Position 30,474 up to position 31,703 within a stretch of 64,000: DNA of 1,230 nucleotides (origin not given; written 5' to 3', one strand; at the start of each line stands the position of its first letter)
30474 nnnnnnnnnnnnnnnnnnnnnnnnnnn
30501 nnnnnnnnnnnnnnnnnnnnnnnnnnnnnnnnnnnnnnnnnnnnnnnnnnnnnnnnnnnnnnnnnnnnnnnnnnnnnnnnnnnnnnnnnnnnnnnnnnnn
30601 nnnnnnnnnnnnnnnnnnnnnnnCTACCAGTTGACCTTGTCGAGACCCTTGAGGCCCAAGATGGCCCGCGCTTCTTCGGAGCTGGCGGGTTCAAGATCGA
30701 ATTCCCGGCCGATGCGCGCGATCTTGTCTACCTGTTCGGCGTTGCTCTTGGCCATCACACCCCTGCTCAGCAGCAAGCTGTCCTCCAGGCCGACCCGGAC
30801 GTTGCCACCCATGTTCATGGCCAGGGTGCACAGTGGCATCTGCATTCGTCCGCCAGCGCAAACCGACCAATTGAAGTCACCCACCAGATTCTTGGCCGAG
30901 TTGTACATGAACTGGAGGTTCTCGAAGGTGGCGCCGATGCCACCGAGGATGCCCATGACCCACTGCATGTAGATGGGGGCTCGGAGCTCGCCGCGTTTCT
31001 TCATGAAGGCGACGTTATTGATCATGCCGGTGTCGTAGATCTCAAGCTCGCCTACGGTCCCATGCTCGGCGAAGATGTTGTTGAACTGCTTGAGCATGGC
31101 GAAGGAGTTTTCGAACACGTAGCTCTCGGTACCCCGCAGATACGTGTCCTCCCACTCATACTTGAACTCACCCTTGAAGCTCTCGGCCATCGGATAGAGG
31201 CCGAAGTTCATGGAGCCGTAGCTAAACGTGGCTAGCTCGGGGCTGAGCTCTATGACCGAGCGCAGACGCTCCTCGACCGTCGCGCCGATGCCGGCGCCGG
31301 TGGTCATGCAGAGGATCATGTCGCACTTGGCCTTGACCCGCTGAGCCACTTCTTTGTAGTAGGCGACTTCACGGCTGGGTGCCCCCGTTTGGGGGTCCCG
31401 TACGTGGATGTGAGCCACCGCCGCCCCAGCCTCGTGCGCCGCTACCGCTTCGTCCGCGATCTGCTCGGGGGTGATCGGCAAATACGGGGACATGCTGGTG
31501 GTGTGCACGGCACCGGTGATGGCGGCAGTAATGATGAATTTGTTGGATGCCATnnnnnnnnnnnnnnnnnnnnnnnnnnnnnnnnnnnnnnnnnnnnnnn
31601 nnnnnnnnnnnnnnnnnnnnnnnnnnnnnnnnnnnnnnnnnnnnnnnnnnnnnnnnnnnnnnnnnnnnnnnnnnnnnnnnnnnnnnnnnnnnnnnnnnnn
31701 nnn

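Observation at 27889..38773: Ten-gene same-strand cluster built around a BKACE enzyme: a candidate uncharacterised beta-hydroxy/beta-keto acid catabolic route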

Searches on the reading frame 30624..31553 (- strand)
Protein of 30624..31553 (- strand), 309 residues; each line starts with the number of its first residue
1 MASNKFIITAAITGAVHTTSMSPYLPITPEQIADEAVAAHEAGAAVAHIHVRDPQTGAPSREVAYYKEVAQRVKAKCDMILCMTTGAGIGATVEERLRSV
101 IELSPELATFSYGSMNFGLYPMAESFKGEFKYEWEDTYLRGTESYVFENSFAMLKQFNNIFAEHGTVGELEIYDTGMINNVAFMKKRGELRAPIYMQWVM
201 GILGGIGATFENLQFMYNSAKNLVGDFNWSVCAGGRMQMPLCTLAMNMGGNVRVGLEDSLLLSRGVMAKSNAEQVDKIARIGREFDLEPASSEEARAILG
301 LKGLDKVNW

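Call 5: search_protein_families(library=pfam, proteins=[window:30624-31553:-], max_evalue=0.01)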
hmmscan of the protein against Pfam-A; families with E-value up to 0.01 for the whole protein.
window:30624-31553:- (309 aa): 1 family
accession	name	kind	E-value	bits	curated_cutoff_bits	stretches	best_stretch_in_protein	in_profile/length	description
PF05853.18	BKACE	-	1.4e-99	333.3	24.8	1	5-301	1-274/274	beta-keto acid cleavage enzyme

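Call 22: find_homologous_proteins(query=window:30624-31553:-, max_evalue=1e-30)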
Query window:30624-31553:- (309 aa): 7999 proteins with E <= 1e-30 among 8000 candidates; the best 120 are listed.
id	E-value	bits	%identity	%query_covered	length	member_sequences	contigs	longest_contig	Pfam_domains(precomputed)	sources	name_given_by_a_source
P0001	3.1e-201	685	98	100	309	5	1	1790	PF05853.19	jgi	-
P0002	5.0e-190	648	92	100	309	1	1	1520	PF05853.19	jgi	jgi:uncharacterized protein (DUF849 family)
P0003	7.7e-186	634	90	100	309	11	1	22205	PF05853.19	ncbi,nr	ncbi:MAG: 3-keto-5-aminohexanoate cleavage protein [Actinobacteria bacterium]|nr:3-keto-5-aminohexan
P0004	3.1e-163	560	78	99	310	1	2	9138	PF05853.19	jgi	jgi:uncharacterized protein (DUF849 family)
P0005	2.0e-160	551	78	99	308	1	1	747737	PF05853.19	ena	-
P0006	2.2e-156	538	76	99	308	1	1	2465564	PF05853.19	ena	-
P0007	1.0e-153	529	98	78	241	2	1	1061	PF05853.19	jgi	jgi:uncharacterized protein (DUF849 family)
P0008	1.6e-152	525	72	99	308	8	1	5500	PF05853.19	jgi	jgi:uncharacterized protein (DUF849 family)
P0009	2.1e-146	505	73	99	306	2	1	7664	PF05853.19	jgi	jgi:uncharacterized protein (DUF849 family)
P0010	7.9e-140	483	69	100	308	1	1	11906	PF05853.19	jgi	jgi:uncharacterized protein (DUF849 family)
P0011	9.7e-137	473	67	99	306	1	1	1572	PF05853.19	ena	-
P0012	1.7e-126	440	61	99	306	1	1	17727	PF05853.19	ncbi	-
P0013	2.0e-126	439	62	99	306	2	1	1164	PF05853.19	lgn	-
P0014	2.7e-126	439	61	99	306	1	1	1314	PF05853.19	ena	-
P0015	1.3e-125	437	61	99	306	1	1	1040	PF05853.19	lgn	-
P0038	2.7e-122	426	60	99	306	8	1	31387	PF05853.19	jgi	jgi:3,5-dioxohexanoate:acetyl-CoA acetone transferase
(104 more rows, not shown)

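Call 23: find_encoding_contigs(protein=P0006, flank=10000, max_places=2)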
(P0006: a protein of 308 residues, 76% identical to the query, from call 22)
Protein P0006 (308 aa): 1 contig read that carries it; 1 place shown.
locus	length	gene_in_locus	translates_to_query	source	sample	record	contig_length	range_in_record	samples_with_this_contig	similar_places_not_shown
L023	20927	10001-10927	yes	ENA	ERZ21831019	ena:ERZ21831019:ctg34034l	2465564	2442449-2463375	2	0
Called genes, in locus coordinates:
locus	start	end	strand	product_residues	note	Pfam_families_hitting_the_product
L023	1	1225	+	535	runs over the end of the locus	PF01590:GAF, PF00158:Sigma54_activat, PF14532:Sigma54_activ_2, PF00004:AAA (weak), PF07724:AAA_2 (weak), PF07728:AAA_5, PF25601:AAA_lid_14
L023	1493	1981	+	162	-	PF13274:SocA_Panacea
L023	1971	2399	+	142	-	-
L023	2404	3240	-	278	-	-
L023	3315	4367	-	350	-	PF01381:HTH_3, PF13560:HTH_31 (weak), PF06114:Peptidase_M78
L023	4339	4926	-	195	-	-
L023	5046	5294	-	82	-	-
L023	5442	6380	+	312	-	PF03358:FMN_red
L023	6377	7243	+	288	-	PF01073:3Beta_HSD (weak), PF01370:Epimerase (faint), PF05368:NmrA, PF13460:NAD_binding_10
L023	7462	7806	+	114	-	PF07883:Cupin_2, PF05899:Cupin_3 (weak)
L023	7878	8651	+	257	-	-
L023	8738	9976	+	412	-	PF04015:DUF362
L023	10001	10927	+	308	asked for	PF05853:BKACE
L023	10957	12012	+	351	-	PF00106:adh_short (weak), PF02737:3HCDH_N, PF03446:NAD_binding_2 (weak), PF00725:3HCDH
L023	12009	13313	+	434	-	PF00108:Thiolase_N, PF02803:Thiolase_C, PF22691:Thiolase_C_1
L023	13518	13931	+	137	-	PF12172:zf-ChsH2, PF01796:OB_ChsH2_C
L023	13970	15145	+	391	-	PF07690:MFS_1, PF00083:Sugar_tr (weak), PF07690:MFS_1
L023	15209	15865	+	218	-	PF01144:CoA_trans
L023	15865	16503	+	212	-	PF00455:DeoRC (weak), PF01144:CoA_trans, PF13336:AcetylCoA_hyd_C (weak)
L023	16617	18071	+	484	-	PF00890:FAD_binding_2, PF01266:DAO, PF03486:HI0933_like (faint), PF12831:FAD_oxidored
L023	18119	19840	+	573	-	PF02129:Peptidase_S15, PF08530:PepX_C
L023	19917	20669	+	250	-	PF00731:AIRC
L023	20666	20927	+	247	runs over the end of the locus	PF01969:Ni_insertion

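Call 24: find_encoding_contigs(protein=P0005, flank=10000, max_places=2)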
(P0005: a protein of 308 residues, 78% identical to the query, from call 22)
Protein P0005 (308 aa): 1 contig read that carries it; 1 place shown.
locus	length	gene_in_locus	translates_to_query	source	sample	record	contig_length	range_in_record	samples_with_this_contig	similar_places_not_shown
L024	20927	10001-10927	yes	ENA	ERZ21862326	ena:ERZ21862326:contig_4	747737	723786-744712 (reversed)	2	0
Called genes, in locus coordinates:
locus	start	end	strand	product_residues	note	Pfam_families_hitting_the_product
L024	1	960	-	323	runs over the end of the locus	PF03308:MeaB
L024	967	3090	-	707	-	PF01642:MM_CoA_mutase, PF02310:B12-binding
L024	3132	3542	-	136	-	PF00903:Glyoxalase, PF13468:Glyoxalase_3, PF13669:Glyoxalase_4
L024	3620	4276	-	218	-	PF01144:CoA_trans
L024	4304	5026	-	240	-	PF01144:CoA_trans, PF16957:Mal_decarbox_Al (faint)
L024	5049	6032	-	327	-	PF01969:Ni_insertion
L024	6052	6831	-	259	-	PF00731:AIRC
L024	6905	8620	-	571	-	PF02129:Peptidase_S15, PF08530:PepX_C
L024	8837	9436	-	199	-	PF13560:HTH_31, PF01381:HTH_3, PF12844:HTH_19, PF13443:HTH_26 (weak), PF07883:Cupin_2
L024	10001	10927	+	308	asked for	PF05853:BKACE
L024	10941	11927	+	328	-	PF02737:3HCDH_N, PF00725:3HCDH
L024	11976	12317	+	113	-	PF07883:Cupin_2, PF05899:Cupin_3 (weak), PF21621:MPI_cupin_dom (weak)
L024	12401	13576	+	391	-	PF00108:Thiolase_N, PF00109:ketoacyl-synt (faint), PF22691:Thiolase_C_1, PF02803:Thiolase_C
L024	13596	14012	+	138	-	PF12172:zf-ChsH2, PF01796:OB_ChsH2_C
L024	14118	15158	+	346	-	PF13384:HTH_23, PF13518:HTH_28, PF13551:HTH_29, PF13565:HTH_32, PF13592:HTH_33, PF13358:DDE_3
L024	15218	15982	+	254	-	-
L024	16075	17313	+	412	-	PF04015:DUF362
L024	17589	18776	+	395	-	PF01946:Thi4 (faint), PF00890:FAD_binding_2, PF01134:GIDA (faint), PF01266:DAO, PF01494:FAD_binding_3 (faint), PF03486:HI0933_like, PF07992:Pyr_redox_2, PF12831:FAD_oxidored, +1 more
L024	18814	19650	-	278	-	PF13276:HTH_21, PF00665:rve, PF13683:rve_3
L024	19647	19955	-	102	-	PF01527:HTH_Tnp_1 (weak)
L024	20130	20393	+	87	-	PF00890:FAD_binding_2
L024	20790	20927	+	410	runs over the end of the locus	PF07044:DUF1329, PF17131:TP_0789-like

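Call 25: find_encoding_contigs(protein=P0038, flank=10000, max_places=2)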
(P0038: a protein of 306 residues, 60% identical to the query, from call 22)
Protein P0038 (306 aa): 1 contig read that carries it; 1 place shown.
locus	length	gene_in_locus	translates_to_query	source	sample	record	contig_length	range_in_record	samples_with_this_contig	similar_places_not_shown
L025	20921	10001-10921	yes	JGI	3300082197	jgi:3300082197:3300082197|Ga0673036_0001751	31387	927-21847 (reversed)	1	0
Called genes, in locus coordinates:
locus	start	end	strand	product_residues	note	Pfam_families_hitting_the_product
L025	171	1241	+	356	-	PF02771:Acyl-CoA_dh_N, PF02770:Acyl-CoA_dh_M, PF11794:HpaB_N (faint), PF00441:Acyl-CoA_dh_1, PF08028:Acyl-CoA_dh_2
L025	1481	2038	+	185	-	PF13560:HTH_31, PF01381:HTH_3, PF12844:HTH_19 (weak), PF13443:HTH_26 (weak), PF02311:AraC_binding (weak), PF07883:Cupin_2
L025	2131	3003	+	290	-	PF02653:BPD_transp_2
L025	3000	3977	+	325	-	PF02653:BPD_transp_2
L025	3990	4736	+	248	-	PF00005:ABC_tran, PF12399:BCA_ABC_TP_C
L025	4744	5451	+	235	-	PF00005:ABC_tran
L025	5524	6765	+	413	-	PF13433:Peripla_BP_5, PF13458:Peripla_BP_6, PF01094:ANF_receptor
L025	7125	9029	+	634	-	PF00501:AMP-binding, PF13193:AMP-binding_C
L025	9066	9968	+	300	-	PF01210:NAD_Gly3P_dh_N (weak), PF01262:AlaDh_PNT_C (weak), PF02737:3HCDH_N, PF03446:NAD_binding_2 (weak), PF00725:3HCDH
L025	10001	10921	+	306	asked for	PF05853:BKACE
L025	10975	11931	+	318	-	PF02737:3HCDH_N, PF00725:3HCDH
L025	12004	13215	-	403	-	PF03599:CdhD, PF13183:Fer4_8 (faint), PF00037:Fer4 (weak), PF12837:Fer4_6 (weak), PF13237:Fer4_10 (weak), PF14697:Fer4_21 (weak), PF12838:Fer4_7, PF13187:Fer4_9, +2 more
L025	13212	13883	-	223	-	PF01209:Ubie_methyltran, PF13489:Methyltransf_23, PF02353:CMAS, PF05175:MTS, PF13847:Methyltransf_31, PF08241:Methyltransf_11, PF08242:Methyltransf_12, PF13649:Methyltransf_25, +5 more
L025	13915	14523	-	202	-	PF00440:TetR_N, PF13977:TetR_C_6, PF17922:TetR_C_17 (faint)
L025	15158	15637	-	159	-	PF00903:Glyoxalase, PF22656:At5g48480-like_N (weak), PF22650:At5g48480-like_C (weak)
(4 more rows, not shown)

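Call 33: search_solved_structures(query=window:30624-31553:-, max_evalue=0.00001, show_alignments=2)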
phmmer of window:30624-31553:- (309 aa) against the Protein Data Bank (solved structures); distinct sequences matched with E-value up to 0.00001: 14.
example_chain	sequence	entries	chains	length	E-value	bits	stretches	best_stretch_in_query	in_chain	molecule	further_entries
3lot_A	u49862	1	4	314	2.3e-97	329.2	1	6-309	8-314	uncharacterized protein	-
3e49_A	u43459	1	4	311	7.8e-82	278.2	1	3-308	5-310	uncharacterized protein DUF849 with a TIM barrel fold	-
3e02_A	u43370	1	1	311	4e-80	272.6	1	3-307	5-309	uncharacterized protein DUF849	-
8rio_A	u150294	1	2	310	1.9e-71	244.1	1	3-309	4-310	3-keto-5-aminohexanoate cleavage protein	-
8rip_A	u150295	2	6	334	2.5e-71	243.7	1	3-309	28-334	3-keto-5-aminohexanoate cleavage protein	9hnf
2y7d_A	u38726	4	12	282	1.9e-49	171.9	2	147-301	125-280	3-KETO-5-AMINOHEXANOATE CLEAVAGE ENZYME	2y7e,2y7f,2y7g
9zsc_A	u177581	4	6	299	8.2e-40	140.3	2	1-88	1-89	3-keto-5-aminohexanoate cleavage protein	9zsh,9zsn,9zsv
3c6c_A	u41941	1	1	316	8.8e-40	140.2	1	3-302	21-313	3-keto-5-aminohexanoate cleavage enzyme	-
3no5_A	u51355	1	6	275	2.2e-31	112.6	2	162-301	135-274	Uncharacterized protein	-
3chv_A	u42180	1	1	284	1.4e-28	103.4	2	162-302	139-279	Prokaryotic domain of unknown function (DUF849) with a TIM barrel fold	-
3fa5_A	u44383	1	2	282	3.5e-27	98.8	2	164-302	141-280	protein of unknown function (DUF849)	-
5zmy_A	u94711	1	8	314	2.3e-16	63.3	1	5-302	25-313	Cis-epoxysuccinate hydrolase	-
5zmu_A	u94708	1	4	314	3e-16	62.9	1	5-302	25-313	Cis-epoxysuccinate hydrolase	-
4nna_A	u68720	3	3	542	8.8e-08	35.1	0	20-54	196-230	OBCA, Oxalate Biosynthetic Component A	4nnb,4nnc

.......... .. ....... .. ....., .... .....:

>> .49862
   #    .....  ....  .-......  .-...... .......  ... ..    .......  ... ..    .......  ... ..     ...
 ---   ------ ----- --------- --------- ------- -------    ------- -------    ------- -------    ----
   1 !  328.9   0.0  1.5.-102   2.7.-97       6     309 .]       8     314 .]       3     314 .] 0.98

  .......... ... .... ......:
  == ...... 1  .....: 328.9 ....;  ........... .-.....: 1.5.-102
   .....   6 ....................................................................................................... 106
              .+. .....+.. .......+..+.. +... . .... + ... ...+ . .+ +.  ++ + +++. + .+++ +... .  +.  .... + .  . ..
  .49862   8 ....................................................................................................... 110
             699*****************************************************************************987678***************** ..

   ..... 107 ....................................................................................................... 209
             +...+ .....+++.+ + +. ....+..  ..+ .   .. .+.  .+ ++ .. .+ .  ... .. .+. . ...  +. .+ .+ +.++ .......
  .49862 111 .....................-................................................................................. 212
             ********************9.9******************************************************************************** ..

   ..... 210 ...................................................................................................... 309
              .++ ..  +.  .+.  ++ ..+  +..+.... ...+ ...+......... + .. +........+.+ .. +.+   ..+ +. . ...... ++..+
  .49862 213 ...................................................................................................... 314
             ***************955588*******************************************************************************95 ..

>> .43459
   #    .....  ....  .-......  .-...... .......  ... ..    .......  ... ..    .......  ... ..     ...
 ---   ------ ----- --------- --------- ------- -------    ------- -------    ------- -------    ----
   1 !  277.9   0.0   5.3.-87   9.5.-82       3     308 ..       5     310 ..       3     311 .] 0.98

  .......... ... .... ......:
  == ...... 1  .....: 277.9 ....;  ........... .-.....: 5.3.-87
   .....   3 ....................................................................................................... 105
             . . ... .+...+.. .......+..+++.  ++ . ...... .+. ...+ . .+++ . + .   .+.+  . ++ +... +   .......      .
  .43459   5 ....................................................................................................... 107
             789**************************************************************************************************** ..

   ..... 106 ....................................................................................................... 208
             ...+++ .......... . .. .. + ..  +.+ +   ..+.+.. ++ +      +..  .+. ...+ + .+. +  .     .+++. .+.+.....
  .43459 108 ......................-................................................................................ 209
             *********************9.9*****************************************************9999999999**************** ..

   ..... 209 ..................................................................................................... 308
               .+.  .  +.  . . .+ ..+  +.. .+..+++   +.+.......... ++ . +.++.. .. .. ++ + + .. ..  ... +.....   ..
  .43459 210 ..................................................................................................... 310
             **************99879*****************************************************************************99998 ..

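Call 38: search_solved_structures(query=L023:8738-9976:+, max_evalue=1, show_alignments=2)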
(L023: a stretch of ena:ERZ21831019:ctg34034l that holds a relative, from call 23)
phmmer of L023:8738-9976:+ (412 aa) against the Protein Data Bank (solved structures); distinct sequences matched with E-value up to 1: 0.

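Call 39: search_protein_families(library=ncbifam, proteins=[L023:8738-9976:+, window:30624-31553:-, L023:10957-12012:+, L023:13518-13931:+, L023:16617-18071:+, L023:18119-19840:+], max_evalue=0.00001)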
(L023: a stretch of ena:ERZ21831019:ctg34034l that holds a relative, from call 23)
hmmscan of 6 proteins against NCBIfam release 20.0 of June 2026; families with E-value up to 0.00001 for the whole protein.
L023:8738-9976:+ (412 aa): 1 family
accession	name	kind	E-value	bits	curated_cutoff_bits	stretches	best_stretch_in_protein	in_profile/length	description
NF052623.1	Npun_F2552_fam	equivalog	6.6e-19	68.4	500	1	13-257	15-254/314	Npun_F2552 family protein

window:30624-31553:- (309 aa): 4 families
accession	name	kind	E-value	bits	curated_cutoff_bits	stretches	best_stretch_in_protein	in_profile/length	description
NF053538.1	DixhxACActTsKce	equivalog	2.1e-117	391.6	430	1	3-308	4-309/310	3,5-dioxohexanoate:acetyl-CoA acetone transferase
NF052387.1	Lys_ferment_KCE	equivalog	1.9e-77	260.2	382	2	146-301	115-267/267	3-keto-5-aminohexanoate cleavage enzyme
NF052389.1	Lys_KAL_CLE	exception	6.3e-59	199.8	725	2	146-302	284-437/440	bifunctional 3-aminobutyryl-CoA ammonia lyase/3-keto-5-aminohexanoate cleavage enzyme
NF053568.1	3OXCoAcCUPNH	equivalog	6.7e-56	189.5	350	2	145-302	116-273/274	3-oxoadipate:acetyl-CoA acetyltransferase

L023:10957-12012:+ (351 aa): 28 families (the best 25 are shown)
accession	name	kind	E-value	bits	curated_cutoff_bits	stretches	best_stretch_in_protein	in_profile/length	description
NF004474.0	PRK05808.1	subfamily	3.6e-58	197.1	408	1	30-316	2-283/283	3-hydroxybutyryl-CoA dehydrogenase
NF006124.0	PRK08268.1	subfamily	9.5e-55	186.5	508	1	29-338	5-310/507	3-hydroxyacyl-CoA dehydrogenase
NF042925.1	FHMPC_DH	equivalog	5.4e-54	183.5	500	1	33-323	2-288/304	5-formyl-3-hydroxy-2-methylpyridine 4-carboxylate 5-dehydrogenase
NF004783.0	PRK06129.1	equivalog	7.1e-47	160.3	347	1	33-268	4-238/315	3-hydroxyacyl-CoA dehydrogenase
NF004699.0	PRK06035.1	equivalog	4.8e-46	157.2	500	1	30-318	2-293/294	3-hydroxyacyl-CoA dehydrogenase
NF006125.0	PRK08269.1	equivalog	6.4e-46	156.9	427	1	32-343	6-321/334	3-hydroxybutyryl-CoA dehydrogenase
NF005875.0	PRK07819.1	subfamily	1.4e-44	152.7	319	1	29-315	3-286/287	3-hydroxybutyryl-CoA dehydrogenase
NF005715.0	PRK07530.1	equivalog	4.1e-44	151.1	420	1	30-317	3-285/292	3-hydroxybutyryl-CoA dehydrogenase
NF006722.0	PRK09260.1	equivalog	1.2e-43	149.4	429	1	32-317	3-283/289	3-hydroxyacyl-CoA dehydrogenase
NF008363.0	PRK11154.1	equivalog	8.1e-43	146.5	869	1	17-333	294-606/708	fatty acid oxidation complex subunit alpha FadJ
TIGR02441.1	fa_ox_alpha_mit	equivalog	1.5e-42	145.6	964.65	1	18-342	322-641/737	fatty acid oxidation complex subunit alpha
TIGR02279.1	PaaC-3OHAcCoADH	equivalog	5.6e-42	144.2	669.4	1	30-318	4-288/503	3-hydroxyacyl-CoA dehydrogenase PaaH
NF008727.0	PRK11730.1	equivalog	5.1e-39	134.2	870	1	22-336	304-616/717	fatty acid oxidation complex subunit alpha FadB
NF006143.0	PRK08293.1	equivalog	1.7e-35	122.7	312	1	29-316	2-288/291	3-hydroxyacyl-CoA dehydrogenase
TIGR02440.1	FadJ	equivalog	5e-34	117.6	968.45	1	28-331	301-597/699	fatty acid oxidation complex subunit alpha FadJ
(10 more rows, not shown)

L023:13518-13931:+ (137 aa): 1 family
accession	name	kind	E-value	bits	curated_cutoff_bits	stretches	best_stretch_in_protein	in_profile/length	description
NF053627.1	BnzsclthlBbsAGT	equivalog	1.6e-09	37.9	250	1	22-102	38-111/145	benzoylsuccinyl-CoA thiolase subunit BbsA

L023:16617-18071:+ (484 aa): 39 families (the best 25 are shown)
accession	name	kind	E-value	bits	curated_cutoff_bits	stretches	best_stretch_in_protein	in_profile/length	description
NF053717.1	VnlPnlRedVprA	equivalog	4.4e-96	322.6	600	1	5-478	6-480/481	vinyl phenol reductase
TIGR01813.1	flavo_cyto_c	subfamily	1.3e-56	192.2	285.45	1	7-450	1-423/444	flavocytochrome c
NF005064.0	PRK06481.1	equivalog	2.6e-51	174.9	542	1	3-480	59-503/506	flavocytochrome c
NF006130.0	PRK08274.1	equivalog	5.1e-49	167.3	369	1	3-480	3-462/467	FAD-dependent tricarballylate dehydrogenase TcuA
NF005511.0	PRK07121.1-4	equivalog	2e-48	165.2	466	2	177-479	256-542/553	FAD-binding protein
NF004789.0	PRK06134.1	subfamily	4.1e-48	164.3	747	2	138-478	217-569/581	FAD-dependent oxidoreductase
NF005510.0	PRK07121.1-3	subfamily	6.3e-47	160.4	481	3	350-478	357-488/492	FAD-binding protein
NF009478.0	PRK12844.1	equivalog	1.2e-44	152.6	789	2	139-476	211-548/559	3-ketosteroid-delta-1-dehydrogenase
NF009477.0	PRK12843.1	equivalog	2.2e-42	145.3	758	2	143-474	226-566/578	FAD-dependent oxidoreductase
NF005509.0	PRK07121.1-2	subfamily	2.7e-38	131.9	630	2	130-480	194-525/527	FAD-binding protein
NF009473.0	PRK12835.1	subfamily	4.1e-38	131.2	837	2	149-478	224-568/585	FAD-binding protein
NF009476.0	PRK12839.1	equivalog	3.1e-37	128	940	2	138-478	214-566/572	FAD-dependent oxidoreductase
NF005512.0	PRK07121.1-5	subfamily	2.1e-36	125.5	812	2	138-474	181-484/489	FAD-binding protein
NF005508.0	PRK07121.1-1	equivalog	5.1e-36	124.2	537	2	129-480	166-494/497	FAD-binding protein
NF053677.1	Desat2ChcC2Cyan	equivalog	1.6e-34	119.2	900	2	138-480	203-555/558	4-oxocyclohex-2-ene-1-carboxylate 5-dehydrogenase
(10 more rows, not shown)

L023:18119-19840:+ (573 aa): 1 family
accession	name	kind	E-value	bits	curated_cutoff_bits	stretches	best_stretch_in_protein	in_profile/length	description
TIGR00976.1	CocE_NonD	subfamily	7.2e-68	229.9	66.3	2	65-225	1-144/550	CocE/NonD family hydrolase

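Call 60: find_encoding_contigs(protein=L023:19917-20669:+, flank=10000, max_places=1)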
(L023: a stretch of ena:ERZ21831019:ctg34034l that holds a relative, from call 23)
Protein L023:19917-20669:+ (250 aa): 1 contig read that carries it; 1 place shown.
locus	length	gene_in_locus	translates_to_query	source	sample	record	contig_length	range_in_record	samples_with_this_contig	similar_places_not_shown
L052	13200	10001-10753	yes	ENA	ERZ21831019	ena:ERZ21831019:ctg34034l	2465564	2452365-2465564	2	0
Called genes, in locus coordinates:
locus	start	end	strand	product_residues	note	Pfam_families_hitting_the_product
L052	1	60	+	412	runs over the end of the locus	PF04015:DUF362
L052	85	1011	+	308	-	PF05853:BKACE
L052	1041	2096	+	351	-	PF00106:adh_short (weak), PF02737:3HCDH_N, PF03446:NAD_binding_2 (weak), PF00725:3HCDH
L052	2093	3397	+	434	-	PF00108:Thiolase_N, PF02803:Thiolase_C, PF22691:Thiolase_C_1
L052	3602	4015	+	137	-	PF12172:zf-ChsH2, PF01796:OB_ChsH2_C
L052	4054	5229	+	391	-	PF07690:MFS_1, PF00083:Sugar_tr (weak), PF07690:MFS_1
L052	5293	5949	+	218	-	PF01144:CoA_trans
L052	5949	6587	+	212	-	PF00455:DeoRC (weak), PF01144:CoA_trans, PF13336:AcetylCoA_hyd_C (weak)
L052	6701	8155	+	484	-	PF00890:FAD_binding_2, PF01266:DAO, PF03486:HI0933_like (faint), PF12831:FAD_oxidored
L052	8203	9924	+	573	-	PF02129:Peptidase_S15, PF08530:PepX_C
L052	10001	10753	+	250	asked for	PF00731:AIRC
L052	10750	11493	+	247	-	PF01969:Ni_insertion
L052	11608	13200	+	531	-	?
